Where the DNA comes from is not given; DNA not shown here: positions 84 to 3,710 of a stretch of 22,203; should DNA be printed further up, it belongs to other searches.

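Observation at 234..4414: MmeI-like Type IIG RM enzyme translationally coupled to a DprA/Smf-like SLOG-domain protein: candidate two-gene restriction/modification-control module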

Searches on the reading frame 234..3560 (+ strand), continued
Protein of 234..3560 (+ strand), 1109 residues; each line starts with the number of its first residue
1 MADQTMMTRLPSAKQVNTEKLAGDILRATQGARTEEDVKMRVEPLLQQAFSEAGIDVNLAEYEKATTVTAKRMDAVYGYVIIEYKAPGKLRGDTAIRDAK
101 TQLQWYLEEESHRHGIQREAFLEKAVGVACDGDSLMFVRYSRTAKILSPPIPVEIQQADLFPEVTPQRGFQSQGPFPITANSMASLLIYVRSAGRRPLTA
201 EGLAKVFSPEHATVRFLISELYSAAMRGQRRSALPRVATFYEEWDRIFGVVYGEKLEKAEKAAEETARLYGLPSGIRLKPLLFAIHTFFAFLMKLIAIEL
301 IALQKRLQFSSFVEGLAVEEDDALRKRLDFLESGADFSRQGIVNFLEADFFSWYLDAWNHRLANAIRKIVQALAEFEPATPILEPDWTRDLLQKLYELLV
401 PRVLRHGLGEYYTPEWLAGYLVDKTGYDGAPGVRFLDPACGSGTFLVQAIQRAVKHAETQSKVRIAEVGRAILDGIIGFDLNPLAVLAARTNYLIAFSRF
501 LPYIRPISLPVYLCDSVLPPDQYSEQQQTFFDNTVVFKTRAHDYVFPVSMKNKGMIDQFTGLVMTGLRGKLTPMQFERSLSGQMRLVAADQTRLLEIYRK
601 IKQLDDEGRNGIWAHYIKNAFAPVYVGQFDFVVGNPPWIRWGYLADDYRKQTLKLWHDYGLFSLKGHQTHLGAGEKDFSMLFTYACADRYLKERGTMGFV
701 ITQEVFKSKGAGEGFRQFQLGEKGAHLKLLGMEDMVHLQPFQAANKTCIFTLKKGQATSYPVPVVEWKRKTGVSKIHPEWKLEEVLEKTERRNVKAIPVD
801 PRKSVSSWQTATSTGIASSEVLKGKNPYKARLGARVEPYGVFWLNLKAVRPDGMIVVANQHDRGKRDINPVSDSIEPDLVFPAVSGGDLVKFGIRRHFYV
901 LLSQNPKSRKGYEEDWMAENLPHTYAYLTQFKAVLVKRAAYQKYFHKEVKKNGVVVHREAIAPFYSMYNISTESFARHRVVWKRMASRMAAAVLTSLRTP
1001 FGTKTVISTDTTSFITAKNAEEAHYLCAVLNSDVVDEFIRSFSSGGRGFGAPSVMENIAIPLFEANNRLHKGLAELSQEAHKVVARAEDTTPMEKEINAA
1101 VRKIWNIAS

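Call 49: find_related_loci(query=A2, collection=metagenome_contigs, flank=3000)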
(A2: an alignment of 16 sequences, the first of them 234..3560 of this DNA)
Query A2 (1109 aa) in metagenome_contigs; peptide patterns used: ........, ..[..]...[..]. (x = any residue, [..] = any of these).
600 stretches matched a pattern (row limit reached: there are more); 590 encode a relative of the query (tblastn E <= 1e-3); the best 80 are kept; 80 distinct loci.
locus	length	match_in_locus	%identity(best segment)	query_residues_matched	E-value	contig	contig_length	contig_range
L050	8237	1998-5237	60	15-1108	0e+0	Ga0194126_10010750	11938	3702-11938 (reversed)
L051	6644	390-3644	58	15-1107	0e+0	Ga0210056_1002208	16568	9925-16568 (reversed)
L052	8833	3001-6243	59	15-1109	0e+0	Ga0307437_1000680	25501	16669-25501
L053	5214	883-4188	56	14-1109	0e+0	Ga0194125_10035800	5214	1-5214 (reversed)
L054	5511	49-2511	60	287-1109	0e+0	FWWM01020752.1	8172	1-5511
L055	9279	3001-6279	59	15-1107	0e+0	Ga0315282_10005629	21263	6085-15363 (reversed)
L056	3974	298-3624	45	12-1109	0e+0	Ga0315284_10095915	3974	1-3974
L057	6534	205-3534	45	6-1107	0e+0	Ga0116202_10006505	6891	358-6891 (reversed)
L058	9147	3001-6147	43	20-1105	0e+0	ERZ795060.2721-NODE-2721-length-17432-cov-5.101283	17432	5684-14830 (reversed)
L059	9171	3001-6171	44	19-1107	0e+0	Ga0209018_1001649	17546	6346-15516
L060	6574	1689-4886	44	19-1109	0e+0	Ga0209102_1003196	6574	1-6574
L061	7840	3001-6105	43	3-1082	0e+0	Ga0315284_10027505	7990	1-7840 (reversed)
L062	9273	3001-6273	43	3-1107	0e+0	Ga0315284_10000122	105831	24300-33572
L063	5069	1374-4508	43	24-1105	0e+0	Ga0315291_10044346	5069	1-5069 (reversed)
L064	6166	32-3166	43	24-1105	0e+0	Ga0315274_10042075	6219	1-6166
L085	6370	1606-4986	39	5-1109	0e+0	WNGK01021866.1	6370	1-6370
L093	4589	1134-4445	38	18-1109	0e+0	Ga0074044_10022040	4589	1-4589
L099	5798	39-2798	41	173-1107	0e+0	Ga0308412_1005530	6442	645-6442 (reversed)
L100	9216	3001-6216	36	6-1109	0e+0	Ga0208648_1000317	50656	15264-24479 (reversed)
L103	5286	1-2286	47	331-1104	0e+0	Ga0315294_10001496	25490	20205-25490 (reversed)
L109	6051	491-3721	35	1-1109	0e+0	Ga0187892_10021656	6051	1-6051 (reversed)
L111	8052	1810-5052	37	2-1109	0e+0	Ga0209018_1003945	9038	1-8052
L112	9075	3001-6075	35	21-1083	0e+0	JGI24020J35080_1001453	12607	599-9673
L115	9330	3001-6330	34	3-1107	0e+0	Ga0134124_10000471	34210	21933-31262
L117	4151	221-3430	35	10-1109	0e+0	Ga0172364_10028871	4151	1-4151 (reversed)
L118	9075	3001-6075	36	55-1109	0e+0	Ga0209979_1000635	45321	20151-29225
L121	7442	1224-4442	34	8-1109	0e+0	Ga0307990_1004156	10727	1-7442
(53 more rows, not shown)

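Call 53: search_protein_families(library=pfam, proteins=[L112:1297-2955:+, L112:6203-7603:+, L115:6409-9216:+, L099:2900-3673:+, L100:6274-6705:+], max_evalue=0.001)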
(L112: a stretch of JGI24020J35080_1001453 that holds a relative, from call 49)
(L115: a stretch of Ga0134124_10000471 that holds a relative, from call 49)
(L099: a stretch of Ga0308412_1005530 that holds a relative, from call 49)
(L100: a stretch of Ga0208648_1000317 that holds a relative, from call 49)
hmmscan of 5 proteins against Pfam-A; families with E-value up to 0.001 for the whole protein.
L112:1297-2955:+ (553 aa): 0 families

L112:6203-7603:+ (467 aa): 0 families

L115:6409-9216:+ (936 aa): 5 families
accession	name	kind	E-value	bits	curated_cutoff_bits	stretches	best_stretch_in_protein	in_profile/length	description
PF00271.37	Helicase_C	-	6.3e-18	65.5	23.5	1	479-621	4-110/110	Helicase conserved C-terminal domain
PF04851.21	ResIII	-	2e-14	54.3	22.5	1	116-283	3-163/164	Type III restriction enzyme, res subunit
PF00176.29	SNF2-rel_dom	-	7.7e-13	48.6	24.9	1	134-296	18-175/290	SNF2-related domain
PF12137.13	RapA_C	-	4.1e-07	29.8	26.8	1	743-836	108-204/360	RNA polymerase recycling family C-terminal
PF00270.35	DEAD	-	4e-05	23.8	26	1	132-284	13-162/167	DEAD/DEAH box helicase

L099:2900-3673:+ (258 aa): 2 families
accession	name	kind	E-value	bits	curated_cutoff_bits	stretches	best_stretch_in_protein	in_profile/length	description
PF01416.25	PseudoU_synth_1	-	3e-36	124.6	23.3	2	142-244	1-108/108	tRNA pseudouridine synthase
PF10105.14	DUF2344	-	1e-05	25.9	23.8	1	55-129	56-133/176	Uncharacterized protein conserved in bacteria (DUF2344)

L100:6274-6705:+ (144 aa): 1 family
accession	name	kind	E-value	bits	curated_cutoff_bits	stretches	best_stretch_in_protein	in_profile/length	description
PF01850.27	PIN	-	0.00039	21.5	23.6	1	16-124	22-118/120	PIN domain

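Call 66: find_homologous_proteins(query=window:234-3560:+, max_evalue=1e-20)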
Query window:234-3560:+ (1109 aa): 3887 proteins with E <= 1e-20 among 8000 candidates; the best 120 are listed.
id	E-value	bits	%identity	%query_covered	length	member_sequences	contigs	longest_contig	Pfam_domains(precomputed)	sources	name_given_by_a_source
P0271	0.0e+0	1799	70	99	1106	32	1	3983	PF02384.23,PF07669.18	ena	-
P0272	0.0e+0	1792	71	99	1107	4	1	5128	PF02384.23,PF07669.18,PF01170.25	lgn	-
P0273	0.0e+0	1781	70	99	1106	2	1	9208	PF02384.23,PF07669.18,PF01170.25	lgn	-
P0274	0.0e+0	1768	70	99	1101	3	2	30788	PF02384.23,PF07669.18,PF01170.25,PF20473.5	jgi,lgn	jgi:hypothetical protein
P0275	0.0e+0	1756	70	99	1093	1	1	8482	PF02384.23,PF07669.18,PF01170.25,PF20473.5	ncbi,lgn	-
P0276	0.0e+0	1755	69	99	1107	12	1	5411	PF02384.23,PF07669.18,PF01170.25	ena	-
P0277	0.0e+0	1731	69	99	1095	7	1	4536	PF02384.23,PF07669.18,PF01170.25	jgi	-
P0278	0.0e+0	1728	68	99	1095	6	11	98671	PF02384.23,PF07669.18,PF01170.25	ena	-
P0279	0.0e+0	1725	69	99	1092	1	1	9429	PF02384.23,PF07669.18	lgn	-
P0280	0.0e+0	1721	68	99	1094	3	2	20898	PF02384.23,PF07669.18,PF01170.25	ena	-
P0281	0.0e+0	1719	68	99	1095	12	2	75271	PF02384.23,PF07669.18,PF01170.25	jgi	jgi:hypothetical protein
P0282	0.0e+0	1717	68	99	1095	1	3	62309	PF02384.23,PF07669.18,PF01170.25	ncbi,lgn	-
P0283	0.0e+0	1717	68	98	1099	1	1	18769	PF02384.23,PF07669.18,PF01170.25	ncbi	-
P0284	0.0e+0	1716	68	99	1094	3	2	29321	PF02384.23,PF07669.18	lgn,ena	-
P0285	0.0e+0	1708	66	99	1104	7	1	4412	PF02384.23,PF07669.18,PF01170.25,PF20473.5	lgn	-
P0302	0.0e+0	1621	64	99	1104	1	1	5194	PF02384.23,PF07669.18,PF01170.25,PF20473.5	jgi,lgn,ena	-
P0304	0.0e+0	1616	63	100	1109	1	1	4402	PF02384.23,PF07669.18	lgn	-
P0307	0.0e+0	1597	63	99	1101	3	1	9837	PF02384.23,PF07669.18,PF12950.14,PF01170.25,PF20473.5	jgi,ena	-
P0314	0.0e+0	1570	61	99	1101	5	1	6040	PF02384.23,PF07669.18,PF12950.14,PF01170.25,PF20473.5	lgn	-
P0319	0.0e+0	1565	61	99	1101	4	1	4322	PF02384.23,PF07669.18,PF12950.14,PF01170.25,PF20473.5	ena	-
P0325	0.0e+0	1560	61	99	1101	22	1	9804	PF02384.23,PF07669.18,PF12950.14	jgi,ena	-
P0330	0.0e+0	1553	60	99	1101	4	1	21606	PF02384.23,PF07669.18,PF12950.14,PF01170.25,PF20473.5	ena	-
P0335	0.0e+0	1547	61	99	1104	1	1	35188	PF02384.23,PF07669.18,PF20473.5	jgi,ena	-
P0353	0.0e+0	1507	58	99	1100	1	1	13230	PF02384.23,PF07669.18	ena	-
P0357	0.0e+0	1503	58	98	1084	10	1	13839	PF02384.23,PF07669.18,PF12950.14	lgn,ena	-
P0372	0.0e+0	1489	60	99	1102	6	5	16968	PF02384.23,PF07669.18,PF12950.14,PF01170.25,PF20473.5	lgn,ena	-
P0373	0.0e+0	1489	58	99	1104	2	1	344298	PF02384.23,PF07669.18,PF01170.25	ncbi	-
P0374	0.0e+0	1488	58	99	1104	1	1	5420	PF02384.23,PF07669.18,PF01170.25,PF20473.5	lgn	-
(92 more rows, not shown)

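Call 85: predict_structure(alignment_id=A3)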
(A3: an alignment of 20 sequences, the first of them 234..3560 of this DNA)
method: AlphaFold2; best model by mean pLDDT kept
length: 1109 residues; sequences in the alignment: 20
mean_pLDDT: 62.6   pTM: 0.46
mean pLDDT of the five models: 62.6, 58.5, 57.4, 57.3, 57.2
residues with pLDDT >= 90: 10; 70-90: 429; 50-70: 355; < 50: 315
segments of 3 or more residues with pLDDT < 50: 1-14, 56-67, 151-163, 231-233, 246-255, 305-307, 341-349, 378-386, 477-495, 501-530, 610-626, 642-648, 651-678, 703-713, 743-745, 815-824, 831-844, 862-867, 877-911, 938-941, 966-986, 998-1002, 1011-1013, 1042-1058
pLDDT, mean of each block of 10 residues (from residue 1): 29 58 86 82 82 54 48 67 84 83 85 71 80 87 66 41 62 82 72 57 72 85 73 54 49 50 80 77 77 71 52 65 81 64 46 75 82 59 48 67 59 73 84 65 66 76 65 50 35 50 38 40 42 57 68 65 74 87 82 83 66 44 53 61 47 45 34 42 58 80 48 55 71 74 61 81 84 75 87 74 55 49 48 38 49 54 47 53 34 32 35 58 57 54 61 65 51 41 47 62 58 60 84 69 34 44 82 90 79 85 71
secondary structure, 60 per line:
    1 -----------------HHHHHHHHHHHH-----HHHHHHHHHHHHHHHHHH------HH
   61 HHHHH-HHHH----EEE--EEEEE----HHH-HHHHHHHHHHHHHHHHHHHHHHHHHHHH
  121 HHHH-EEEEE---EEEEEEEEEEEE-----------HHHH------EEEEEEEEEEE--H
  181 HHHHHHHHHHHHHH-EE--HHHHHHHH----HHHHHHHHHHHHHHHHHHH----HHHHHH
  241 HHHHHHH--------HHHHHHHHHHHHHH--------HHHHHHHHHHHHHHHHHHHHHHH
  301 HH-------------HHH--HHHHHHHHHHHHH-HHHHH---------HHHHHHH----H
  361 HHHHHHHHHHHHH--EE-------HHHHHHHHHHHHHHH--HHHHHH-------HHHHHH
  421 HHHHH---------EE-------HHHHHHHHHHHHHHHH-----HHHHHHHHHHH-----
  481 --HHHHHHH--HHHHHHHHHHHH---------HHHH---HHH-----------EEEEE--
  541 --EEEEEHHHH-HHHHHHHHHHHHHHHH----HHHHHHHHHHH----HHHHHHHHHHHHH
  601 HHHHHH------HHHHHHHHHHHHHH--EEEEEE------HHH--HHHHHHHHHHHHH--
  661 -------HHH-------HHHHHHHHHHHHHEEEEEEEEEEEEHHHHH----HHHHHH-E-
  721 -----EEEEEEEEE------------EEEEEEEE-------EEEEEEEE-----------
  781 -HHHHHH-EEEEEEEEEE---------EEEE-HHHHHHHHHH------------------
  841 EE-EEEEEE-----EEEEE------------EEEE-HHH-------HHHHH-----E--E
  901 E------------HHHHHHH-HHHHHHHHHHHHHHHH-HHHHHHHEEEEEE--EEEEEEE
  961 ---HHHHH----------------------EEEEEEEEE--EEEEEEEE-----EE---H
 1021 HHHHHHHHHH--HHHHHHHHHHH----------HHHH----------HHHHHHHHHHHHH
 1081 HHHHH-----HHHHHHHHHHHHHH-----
elements in order (helices of 4 or more, strands of 3 or more residues): H18-29 H35-52 H59-65 H67-70 E75-77 E80-84 H93-124 E126-130 E134-145 H157-160 E167-177 H180-194 H200-207 H212-230 H235-247 H256-269 H278-302 H321-333 H335-339 H349-355 H360-373 H385-399 H402-407 H415-425 H444-459 H465-475 H483-489 H492-503 H513-516 E534-538 E543-547 H548-551 H553-568 H573-583 H588-606 H613-626 E629-634 H646-658 H678-690 E691-702 H703-707 H712-717 E726-734 E747-754 E762-769 H782-787 E789-798 E808-811 H813-822 E844-849 E855-859 E872-875 H887-891 H914-920 H922-937 H939-945 E946-951 E954-960 H964-968 E991-999 E1002-1009 H1020-1030 H1033-1043 H1054-1057 H1068-1085 H1091-1104

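Call 87: fold_search(model_id=the predicted structure, library=pdb)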
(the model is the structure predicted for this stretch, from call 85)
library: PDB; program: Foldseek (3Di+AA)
matches with E <= 10: 381; with E <= 0.001: 68
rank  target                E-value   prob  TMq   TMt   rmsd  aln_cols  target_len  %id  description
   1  8c45_A                5.1e-11  1.00  0.29  0.27  14.9       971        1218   12  PglX methyltransferase from the Salmonella BREX phage defence system (aka BrxX) (released 2024-07-10)
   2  9ewz_C                2.7e-10  1.00  0.30  0.28  15.6      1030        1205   15  Cryo-EM structure of the E. coli BrxX methyltransferase in complex with DNA (released 2025-03-05)
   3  8q56_A                4.7e-10  1.00  0.29  0.28  14.0       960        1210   13  PglX methyltransferase of Salmonella BREX phage defence system (aka BrxX) bound to inhibitor Ocr (released 2024-08-21)
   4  7qw6_A                5.2e-09  1.00  0.24  0.40  13.8       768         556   14  Adenine-specific DNA methyltransferase M.BseCI complexed with AdoHcy and cognate hemimethylated DNA duplex (released 2023-01-25)
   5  7qw5_A                5.7e-09  1.00  0.23  0.40  13.5       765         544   13  Adenine-specific DNA methyltransferase M.BseCI complexed with AdoHcy and cognate unmethylated DNA duplex (released 2023-01-25)
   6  8zek_A                6.0e-09  1.00  0.30  0.28  15.3      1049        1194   14  Cryo-EM structure of the E. coli BrxX methyltransferase complexed with Ocr (released 2024-12-11)
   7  8c45_B                6.9e-09  1.00  0.31  0.29  14.5       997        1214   12  PglX methyltransferase from the Salmonella BREX phage defence system (aka BrxX) (released 2024-07-10)
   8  7lo5_D                6.9e-09  1.00  0.26  0.28  19.3      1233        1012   11  cryoEM structure DrdV-DNA complex (released 2021-03-17)
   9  7qw8_B                1.6e-08  1.00  0.19  0.35  17.4       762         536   13  Adenine-specific DNA methyltransferase M.BseCI (released 2023-01-25)
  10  7lni_A                2.4e-08  1.00  0.23  0.39  15.1       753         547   13  SeMet CamA Adenine Methyltransferase Complexed to Cognate Substrate DNA (released 2021-05-19)
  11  7lni_C                3.5e-08  1.00  0.24  0.42  13.2       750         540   13  SeMet CamA Adenine Methyltransferase Complexed to Cognate Substrate DNA (released 2021-05-19)
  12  7qw8_A                5.1e-08  1.00  0.14  0.26  17.2       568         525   12  Adenine-specific DNA methyltransferase M.BseCI (released 2023-01-25)
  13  7lt5_A                8.1e-08  1.00  0.24  0.40  14.6       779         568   15  CamA Adenine Methyltransferase Complexed to Cognate Substrate DNA and Cofactor SAH (released 2021-05-19)
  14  8cxw_A                8.4e-08  1.00  0.23  0.40  15.0       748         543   14  CamA Adenine Methyltransferase Complexed to Cognate Substrate DNA and Inhibitor piclidenoson (Compound 4) (released 2023-01-11)
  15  7rfm_A                8.4e-08  1.00  0.23  0.40  14.7       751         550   15  CamA Adenine Methyltransferase Complexed to Cognate Substrate DNA and Inhibitor EPZ004777 (released 2021-09-15)
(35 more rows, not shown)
